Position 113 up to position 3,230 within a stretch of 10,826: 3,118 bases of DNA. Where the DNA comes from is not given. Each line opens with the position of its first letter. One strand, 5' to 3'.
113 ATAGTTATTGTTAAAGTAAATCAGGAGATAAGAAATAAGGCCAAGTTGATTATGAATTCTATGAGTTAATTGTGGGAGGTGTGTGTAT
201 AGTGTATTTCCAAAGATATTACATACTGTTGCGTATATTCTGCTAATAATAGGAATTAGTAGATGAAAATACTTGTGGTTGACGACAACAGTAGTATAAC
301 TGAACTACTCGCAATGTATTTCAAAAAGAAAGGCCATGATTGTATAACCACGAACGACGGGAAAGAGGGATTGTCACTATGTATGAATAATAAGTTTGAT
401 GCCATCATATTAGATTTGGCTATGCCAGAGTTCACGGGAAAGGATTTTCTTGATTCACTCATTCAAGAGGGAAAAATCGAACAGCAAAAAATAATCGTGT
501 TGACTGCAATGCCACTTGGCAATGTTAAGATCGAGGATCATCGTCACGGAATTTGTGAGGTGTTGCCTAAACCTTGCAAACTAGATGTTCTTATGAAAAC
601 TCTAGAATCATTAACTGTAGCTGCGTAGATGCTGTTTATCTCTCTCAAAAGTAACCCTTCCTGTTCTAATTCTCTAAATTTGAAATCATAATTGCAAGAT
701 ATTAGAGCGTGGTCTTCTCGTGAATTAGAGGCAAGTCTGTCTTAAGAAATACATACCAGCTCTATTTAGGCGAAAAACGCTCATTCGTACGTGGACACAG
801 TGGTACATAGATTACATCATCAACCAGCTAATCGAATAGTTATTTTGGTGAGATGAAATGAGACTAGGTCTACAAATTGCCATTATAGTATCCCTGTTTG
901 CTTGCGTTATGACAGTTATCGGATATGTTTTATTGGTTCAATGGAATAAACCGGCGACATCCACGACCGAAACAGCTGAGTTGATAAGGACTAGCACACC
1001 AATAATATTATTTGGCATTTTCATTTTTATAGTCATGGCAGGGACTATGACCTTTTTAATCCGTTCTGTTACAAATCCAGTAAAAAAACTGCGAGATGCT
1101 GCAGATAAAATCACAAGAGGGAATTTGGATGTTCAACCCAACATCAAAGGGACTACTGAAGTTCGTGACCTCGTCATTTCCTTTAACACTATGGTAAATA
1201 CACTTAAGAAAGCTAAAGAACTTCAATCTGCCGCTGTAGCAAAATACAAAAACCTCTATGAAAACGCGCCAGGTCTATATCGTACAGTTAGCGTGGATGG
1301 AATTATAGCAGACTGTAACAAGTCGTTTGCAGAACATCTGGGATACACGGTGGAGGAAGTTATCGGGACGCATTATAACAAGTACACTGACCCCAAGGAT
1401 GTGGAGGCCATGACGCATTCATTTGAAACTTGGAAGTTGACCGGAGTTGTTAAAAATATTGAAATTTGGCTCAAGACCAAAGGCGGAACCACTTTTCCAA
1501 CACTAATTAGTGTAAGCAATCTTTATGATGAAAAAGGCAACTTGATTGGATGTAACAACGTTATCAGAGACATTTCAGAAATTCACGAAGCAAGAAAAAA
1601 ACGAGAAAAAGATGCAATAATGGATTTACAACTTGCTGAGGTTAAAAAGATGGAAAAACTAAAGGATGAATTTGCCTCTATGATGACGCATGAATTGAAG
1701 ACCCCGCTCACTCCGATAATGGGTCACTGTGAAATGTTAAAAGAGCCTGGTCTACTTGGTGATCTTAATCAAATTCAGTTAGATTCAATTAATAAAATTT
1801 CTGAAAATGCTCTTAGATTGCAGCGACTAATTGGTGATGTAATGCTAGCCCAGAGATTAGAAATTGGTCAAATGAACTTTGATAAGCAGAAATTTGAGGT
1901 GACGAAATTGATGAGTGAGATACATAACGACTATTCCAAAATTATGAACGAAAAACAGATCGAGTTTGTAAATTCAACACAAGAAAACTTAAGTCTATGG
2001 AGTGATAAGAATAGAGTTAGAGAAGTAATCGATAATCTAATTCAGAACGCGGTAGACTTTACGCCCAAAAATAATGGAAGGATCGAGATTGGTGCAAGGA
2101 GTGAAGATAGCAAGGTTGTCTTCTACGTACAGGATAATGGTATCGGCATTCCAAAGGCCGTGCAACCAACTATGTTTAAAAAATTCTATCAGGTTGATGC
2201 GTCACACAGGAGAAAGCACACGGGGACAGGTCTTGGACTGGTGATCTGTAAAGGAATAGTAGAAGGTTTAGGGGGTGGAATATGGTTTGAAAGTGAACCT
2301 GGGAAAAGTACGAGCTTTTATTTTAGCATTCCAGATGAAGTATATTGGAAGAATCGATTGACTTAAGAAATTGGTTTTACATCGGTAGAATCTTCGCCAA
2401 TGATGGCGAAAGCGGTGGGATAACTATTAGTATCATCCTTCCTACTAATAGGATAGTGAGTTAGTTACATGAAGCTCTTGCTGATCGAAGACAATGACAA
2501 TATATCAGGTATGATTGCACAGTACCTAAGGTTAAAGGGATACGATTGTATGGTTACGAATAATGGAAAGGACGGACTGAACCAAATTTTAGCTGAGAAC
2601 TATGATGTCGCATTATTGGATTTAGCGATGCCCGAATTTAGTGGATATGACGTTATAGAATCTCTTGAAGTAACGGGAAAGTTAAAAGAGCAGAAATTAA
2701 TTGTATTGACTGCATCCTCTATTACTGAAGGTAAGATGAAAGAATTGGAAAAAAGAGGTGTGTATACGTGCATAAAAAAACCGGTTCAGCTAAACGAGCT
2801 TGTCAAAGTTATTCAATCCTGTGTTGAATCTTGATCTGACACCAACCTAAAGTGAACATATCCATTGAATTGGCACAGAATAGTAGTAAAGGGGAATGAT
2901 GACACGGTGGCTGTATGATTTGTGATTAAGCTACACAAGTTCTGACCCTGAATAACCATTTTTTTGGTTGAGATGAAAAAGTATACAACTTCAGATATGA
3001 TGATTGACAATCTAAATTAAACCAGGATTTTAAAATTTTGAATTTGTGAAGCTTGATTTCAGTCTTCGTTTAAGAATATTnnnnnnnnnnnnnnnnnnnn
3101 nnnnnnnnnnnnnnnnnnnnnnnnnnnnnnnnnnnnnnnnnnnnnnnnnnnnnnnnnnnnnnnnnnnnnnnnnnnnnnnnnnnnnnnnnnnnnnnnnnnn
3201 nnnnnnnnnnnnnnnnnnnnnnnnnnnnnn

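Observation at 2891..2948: Unannotated box C/D sRNA candidate in the spacer downstream of RR2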

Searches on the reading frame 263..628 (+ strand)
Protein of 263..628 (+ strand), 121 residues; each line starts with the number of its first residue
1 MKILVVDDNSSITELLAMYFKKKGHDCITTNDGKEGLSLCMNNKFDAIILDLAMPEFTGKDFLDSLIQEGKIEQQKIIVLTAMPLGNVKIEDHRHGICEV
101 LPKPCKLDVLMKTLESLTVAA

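Call 7: search_protein_families(library=pfam, proteins=[window:263-628:+])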
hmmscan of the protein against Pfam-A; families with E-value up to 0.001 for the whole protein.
window:263-628:+ (121 aa): 2 families
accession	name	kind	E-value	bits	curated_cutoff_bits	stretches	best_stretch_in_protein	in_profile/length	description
PF00072.30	Response_reg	-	7.1e-19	68.5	30.2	1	3-114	1-110/111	Response regulator receiver domain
PF20274.4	cREC_REC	-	0.00031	21.8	27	1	4-92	3-84/88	Cyclic-phosphate processing Receiver domain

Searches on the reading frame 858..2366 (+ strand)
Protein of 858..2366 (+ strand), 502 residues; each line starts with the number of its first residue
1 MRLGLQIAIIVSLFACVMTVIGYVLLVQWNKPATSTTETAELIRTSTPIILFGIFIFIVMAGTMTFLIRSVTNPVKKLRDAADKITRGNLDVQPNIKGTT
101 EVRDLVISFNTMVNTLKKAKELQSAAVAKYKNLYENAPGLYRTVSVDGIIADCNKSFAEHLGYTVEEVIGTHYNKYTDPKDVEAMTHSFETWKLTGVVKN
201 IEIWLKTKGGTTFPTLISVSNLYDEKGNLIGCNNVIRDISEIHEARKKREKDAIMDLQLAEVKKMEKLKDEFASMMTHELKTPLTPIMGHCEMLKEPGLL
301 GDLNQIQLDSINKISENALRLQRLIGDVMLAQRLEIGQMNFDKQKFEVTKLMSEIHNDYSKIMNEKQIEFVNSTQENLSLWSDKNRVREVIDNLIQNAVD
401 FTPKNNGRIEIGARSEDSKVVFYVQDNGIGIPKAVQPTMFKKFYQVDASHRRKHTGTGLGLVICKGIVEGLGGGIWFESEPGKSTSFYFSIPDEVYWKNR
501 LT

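Call 7: search_protein_families(library=pfam, proteins=[window:858-2366:+])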
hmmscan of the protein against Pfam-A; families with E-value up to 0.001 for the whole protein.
window:858-2366:+ (502 aa): 7 families
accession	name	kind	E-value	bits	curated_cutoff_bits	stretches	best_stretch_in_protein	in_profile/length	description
PF02518.31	HATPase_c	-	9.4e-29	100.5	26.4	1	383-493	2-109/111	Histidine kinase-, DNA gyrase B-, and HSP90-like ATPase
PF00512.31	HisKA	-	1.9e-15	57.1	26.9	1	269-335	2-64/66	His Kinase A (phospho-acceptor) domain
PF13426.13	PAS_9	-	2.5e-14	53.8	27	1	145-241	8-103/103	PAS domain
PF00672.30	HAMP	-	2.1e-13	50.8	25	1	66-117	1-52/53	HAMP domain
PF00989.32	PAS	-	3.9e-11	43.4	22.6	1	129-239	2-113/113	PAS fold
PF08447.18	PAS_3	-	1.1e-06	29.3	25.6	1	152-231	3-84/89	PAS fold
PF08448.16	PAS_4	-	1.5e-06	28.9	23.1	1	136-242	3-108/110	PAS fold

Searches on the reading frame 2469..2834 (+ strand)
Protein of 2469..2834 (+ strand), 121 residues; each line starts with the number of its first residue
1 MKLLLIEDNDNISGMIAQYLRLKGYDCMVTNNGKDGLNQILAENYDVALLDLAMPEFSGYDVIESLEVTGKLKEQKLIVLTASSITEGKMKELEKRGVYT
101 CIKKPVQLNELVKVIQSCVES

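Call 7: search_protein_families(library=pfam, proteins=[window:2469-2834:+])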
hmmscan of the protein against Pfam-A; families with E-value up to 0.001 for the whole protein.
window:2469-2834:+ (121 aa): 1 family
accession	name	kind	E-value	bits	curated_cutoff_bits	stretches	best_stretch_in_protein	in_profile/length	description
PF00072.30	Response_reg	-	1e-18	67.9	30.2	1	4-116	2-111/111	Response regulator receiver domain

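Call 9: find_encoding_contigs(protein=window:2469-2834:+, flank=10000, max_places=6)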
Protein window:2469-2834:+ (121 aa): 23 contigs read that carry it; 6 places shown.
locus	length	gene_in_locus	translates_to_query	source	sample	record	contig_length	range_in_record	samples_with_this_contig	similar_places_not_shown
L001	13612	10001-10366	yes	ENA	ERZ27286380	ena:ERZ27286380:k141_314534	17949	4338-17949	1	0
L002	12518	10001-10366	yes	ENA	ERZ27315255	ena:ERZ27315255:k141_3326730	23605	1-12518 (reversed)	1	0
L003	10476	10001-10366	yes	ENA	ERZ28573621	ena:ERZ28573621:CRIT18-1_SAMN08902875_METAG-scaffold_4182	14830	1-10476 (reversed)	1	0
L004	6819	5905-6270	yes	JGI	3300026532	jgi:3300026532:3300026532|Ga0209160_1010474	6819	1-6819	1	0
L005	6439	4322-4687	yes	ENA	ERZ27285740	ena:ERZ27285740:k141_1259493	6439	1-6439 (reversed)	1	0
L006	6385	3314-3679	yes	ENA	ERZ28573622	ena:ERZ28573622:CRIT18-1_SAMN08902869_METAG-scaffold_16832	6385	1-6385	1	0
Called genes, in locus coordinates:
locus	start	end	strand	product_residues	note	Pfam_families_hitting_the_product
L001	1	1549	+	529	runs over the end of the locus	PF00171:Aldedh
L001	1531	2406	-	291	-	PF01619:Pro_dh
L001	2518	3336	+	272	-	PF03447:NAD_binding_3, PF01958:Asp_DH_C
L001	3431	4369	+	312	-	PF02445:NadA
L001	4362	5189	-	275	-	PF02749:QRPTase_N, PF01729:QRPTase_C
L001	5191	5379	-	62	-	PF06093:Spt4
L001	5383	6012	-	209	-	PF03876:SHS2_Rpb7-N, PF00575:S1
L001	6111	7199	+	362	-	PF01883:FeS_assembly_P, PF00142:Fer4_NifH (faint), PF01656:CbiA, PF02374:ArsA_ATPase (faint), PF09140:MipZ (weak), PF10609:ParA, PF13614:AAA_31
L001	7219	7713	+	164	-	PF04019:DUF359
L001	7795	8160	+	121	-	PF00072:Response_reg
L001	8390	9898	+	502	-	PF00672:HAMP, PF00989:PAS, PF08448:PAS_4 (weak), PF13426:PAS_9, PF08447:PAS_3 (weak), PF00512:HisKA, PF02518:HATPase_c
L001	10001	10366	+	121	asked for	PF00072:Response_reg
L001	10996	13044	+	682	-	PF03030:H_PPase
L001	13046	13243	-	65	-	-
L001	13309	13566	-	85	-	PF09630:DUF2024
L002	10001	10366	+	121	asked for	PF00072:Response_reg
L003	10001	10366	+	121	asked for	PF00072:Response_reg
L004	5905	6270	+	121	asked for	PF00072:Response_reg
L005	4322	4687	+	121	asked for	PF00072:Response_reg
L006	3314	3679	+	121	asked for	PF00072:Response_reg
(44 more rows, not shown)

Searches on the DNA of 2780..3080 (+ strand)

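Call 4: search_rna_families(source=window, start=2780, end=3080, threshold=evalue, max_evalue=10, show_alignments=5)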
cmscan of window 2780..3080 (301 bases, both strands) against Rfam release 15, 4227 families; matches with E-value up to 10: 16.
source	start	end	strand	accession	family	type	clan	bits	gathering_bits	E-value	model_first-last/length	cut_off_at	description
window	2892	2947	+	RF01140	sR20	Gene; snRNA; snoRNA; CD-box;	-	25.6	44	0.0017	1-56/56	no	Small nucleolar RNA sR20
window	2891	2950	+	RF00217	SNORD20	Gene; snRNA; snoRNA; CD-box;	-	19.1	43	0.84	1-80/80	no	Small nucleolar RNA SNORD20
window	2892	2948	+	RF00095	snoPyro_CD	Gene; snRNA; snoRNA; CD-box;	CL00132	17.5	45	0.27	1-58/58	no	Pyrococcus C/D box small nucleolar RNA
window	2961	3028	+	RF00205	snoR41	Gene; snRNA; snoRNA; CD-box;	CL00068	17.5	40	1.7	1-97/97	no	Small nucleolar RNA R41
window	2965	3062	+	RF01426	snoR126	Gene; snRNA; snoRNA; CD-box;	-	16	39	2.6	1-101/101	no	small nucleolar RNA snoR126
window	2894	2946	+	RF01147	sR12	Gene; snRNA; snoRNA; CD-box;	-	15.8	38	0.38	1-52/52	no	Small nucleolar RNA sR12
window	2892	2948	+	RF01301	snoR4a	Gene; snRNA; snoRNA; CD-box;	-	15.2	50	6.4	1-77/77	no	Small nucleolar RNA snoR4a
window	2992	3041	+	RF00217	SNORD20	Gene; snRNA; snoRNA; CD-box;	-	15.1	43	8.1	1-80/80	no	Small nucleolar RNA SNORD20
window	2810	2858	+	RF00999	mir-924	Gene; miRNA;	-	14.7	70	2.7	1-51/51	no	mir-924 microRNA precursor family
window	2890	2950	+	RF00588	SNORD41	Gene; snRNA; snoRNA; CD-box;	CL00058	14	41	6.5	1-70/70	no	Small nucleolar RNA SNORD41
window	2896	2936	+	RF00096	U8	Gene; snRNA; snoRNA; CD-box;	-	13.4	41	4.2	54-92/135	no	U8 small nucleolar RNA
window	2994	3015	+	RF00295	snoTBR7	Gene; snRNA; snoRNA; CD-box;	-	12.9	45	3.5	1-75/75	no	Small nucleolar RNA TBR7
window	2892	2947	+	RF01133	sR3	Gene; snRNA; snoRNA; CD-box;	-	12.3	41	0.66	1-55/55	no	Small nucleolar RNA sR3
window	2893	2946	+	RF01304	sR5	Gene; snRNA; snoRNA; CD-box;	-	12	40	1.9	1-53/53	no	Small nucleolar RNA sR5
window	2892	2947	+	RF01124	sR36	Gene; snRNA; snoRNA; CD-box;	-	11.1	55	1.9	1-55/55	no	Small nucleolar RNA sR36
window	2892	2947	+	RF01139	sR2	Gene; snRNA; snoRNA; CD-box;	-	10.4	42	6.5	1-57/57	no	Small nucleolar RNA sR2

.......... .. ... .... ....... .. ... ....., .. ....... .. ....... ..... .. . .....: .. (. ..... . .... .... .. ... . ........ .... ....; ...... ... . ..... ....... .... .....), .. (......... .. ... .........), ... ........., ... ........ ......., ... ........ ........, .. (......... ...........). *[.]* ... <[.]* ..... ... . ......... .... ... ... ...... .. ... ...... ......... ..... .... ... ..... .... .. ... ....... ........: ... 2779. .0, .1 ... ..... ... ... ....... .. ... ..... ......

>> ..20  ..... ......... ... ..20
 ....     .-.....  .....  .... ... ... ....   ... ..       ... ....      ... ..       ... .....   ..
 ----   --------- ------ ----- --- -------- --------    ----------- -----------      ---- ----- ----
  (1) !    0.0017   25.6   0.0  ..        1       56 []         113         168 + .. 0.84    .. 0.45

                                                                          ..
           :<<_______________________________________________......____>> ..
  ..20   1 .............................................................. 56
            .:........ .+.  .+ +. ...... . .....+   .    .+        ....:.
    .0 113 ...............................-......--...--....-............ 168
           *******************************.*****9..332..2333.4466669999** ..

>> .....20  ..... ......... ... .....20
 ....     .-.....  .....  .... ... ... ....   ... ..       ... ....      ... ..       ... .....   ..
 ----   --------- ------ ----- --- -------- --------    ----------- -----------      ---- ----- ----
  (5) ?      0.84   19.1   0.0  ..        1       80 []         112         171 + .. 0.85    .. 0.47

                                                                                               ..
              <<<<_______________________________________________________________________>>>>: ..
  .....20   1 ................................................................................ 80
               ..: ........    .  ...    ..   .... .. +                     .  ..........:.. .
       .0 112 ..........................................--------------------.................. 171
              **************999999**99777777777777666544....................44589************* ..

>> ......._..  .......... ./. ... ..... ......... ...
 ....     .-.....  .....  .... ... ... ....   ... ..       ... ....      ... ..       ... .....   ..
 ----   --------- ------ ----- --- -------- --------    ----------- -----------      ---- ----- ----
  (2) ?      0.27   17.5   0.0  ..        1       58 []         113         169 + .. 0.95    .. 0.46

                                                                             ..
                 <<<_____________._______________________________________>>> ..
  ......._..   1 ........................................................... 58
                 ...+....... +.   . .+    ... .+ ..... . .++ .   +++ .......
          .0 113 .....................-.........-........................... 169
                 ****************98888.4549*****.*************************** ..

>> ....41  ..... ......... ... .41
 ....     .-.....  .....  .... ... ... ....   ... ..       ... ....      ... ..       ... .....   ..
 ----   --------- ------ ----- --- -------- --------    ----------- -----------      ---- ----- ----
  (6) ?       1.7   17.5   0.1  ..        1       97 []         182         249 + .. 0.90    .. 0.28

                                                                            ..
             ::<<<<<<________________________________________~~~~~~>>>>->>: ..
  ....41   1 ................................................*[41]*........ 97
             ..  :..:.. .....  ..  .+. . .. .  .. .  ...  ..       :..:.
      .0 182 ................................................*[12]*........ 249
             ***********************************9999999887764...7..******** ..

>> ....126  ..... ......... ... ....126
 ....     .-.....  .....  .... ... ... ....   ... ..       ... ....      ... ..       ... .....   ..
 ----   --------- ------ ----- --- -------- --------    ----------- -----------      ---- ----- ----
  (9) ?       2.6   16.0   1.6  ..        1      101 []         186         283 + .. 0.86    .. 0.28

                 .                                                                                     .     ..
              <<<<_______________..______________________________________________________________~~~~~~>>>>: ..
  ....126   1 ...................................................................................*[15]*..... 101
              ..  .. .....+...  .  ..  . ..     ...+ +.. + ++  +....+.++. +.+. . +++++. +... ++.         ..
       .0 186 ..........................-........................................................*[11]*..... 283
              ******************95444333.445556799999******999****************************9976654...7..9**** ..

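Call 57: build_rna_model(alignment_id=A3, structure=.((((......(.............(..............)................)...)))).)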
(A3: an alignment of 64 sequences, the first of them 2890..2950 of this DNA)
Model R1 built from alignment A3 (64 sequences, 66 columns); structure: as given.
model positions 61; base pairs 6; branch points 0; effective number of sequences 2.69; information 0.917 bits per position. Calibrated on 0.2 Mb of random sequence (short: E-values are rough).
structure used (alignment columns):
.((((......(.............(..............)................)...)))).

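Call 58: search_with_rna_model(model_id=R1, sources=[window, L010, L013, L030, L031, L048, L073, L080, L207, L208, L210, L213, L153, L188, L196, L117, L126, L130, L163, L104], max_evalue=1, show_alignments=6)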
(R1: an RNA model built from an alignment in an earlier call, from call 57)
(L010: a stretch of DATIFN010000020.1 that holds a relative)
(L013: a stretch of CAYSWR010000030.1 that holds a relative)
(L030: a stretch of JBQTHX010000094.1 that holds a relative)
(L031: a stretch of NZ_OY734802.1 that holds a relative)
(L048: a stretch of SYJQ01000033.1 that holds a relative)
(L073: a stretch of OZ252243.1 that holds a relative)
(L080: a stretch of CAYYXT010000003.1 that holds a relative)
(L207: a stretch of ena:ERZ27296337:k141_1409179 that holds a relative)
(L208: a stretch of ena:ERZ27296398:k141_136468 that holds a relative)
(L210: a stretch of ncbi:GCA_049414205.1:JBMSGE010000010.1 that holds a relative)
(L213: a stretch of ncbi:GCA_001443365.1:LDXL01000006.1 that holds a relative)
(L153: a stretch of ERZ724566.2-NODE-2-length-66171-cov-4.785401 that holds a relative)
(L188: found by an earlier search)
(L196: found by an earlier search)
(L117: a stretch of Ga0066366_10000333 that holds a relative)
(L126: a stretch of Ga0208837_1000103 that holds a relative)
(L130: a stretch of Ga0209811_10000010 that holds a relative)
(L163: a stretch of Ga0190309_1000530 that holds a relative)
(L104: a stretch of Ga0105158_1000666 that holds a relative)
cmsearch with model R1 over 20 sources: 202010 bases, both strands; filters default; matches with E-value up to 1: 2.
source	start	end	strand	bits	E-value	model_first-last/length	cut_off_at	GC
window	2890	2950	+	85.1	2.4e-23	1-61/61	no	0.46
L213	12909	12936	-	13.4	0.39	25-52/61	no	0.18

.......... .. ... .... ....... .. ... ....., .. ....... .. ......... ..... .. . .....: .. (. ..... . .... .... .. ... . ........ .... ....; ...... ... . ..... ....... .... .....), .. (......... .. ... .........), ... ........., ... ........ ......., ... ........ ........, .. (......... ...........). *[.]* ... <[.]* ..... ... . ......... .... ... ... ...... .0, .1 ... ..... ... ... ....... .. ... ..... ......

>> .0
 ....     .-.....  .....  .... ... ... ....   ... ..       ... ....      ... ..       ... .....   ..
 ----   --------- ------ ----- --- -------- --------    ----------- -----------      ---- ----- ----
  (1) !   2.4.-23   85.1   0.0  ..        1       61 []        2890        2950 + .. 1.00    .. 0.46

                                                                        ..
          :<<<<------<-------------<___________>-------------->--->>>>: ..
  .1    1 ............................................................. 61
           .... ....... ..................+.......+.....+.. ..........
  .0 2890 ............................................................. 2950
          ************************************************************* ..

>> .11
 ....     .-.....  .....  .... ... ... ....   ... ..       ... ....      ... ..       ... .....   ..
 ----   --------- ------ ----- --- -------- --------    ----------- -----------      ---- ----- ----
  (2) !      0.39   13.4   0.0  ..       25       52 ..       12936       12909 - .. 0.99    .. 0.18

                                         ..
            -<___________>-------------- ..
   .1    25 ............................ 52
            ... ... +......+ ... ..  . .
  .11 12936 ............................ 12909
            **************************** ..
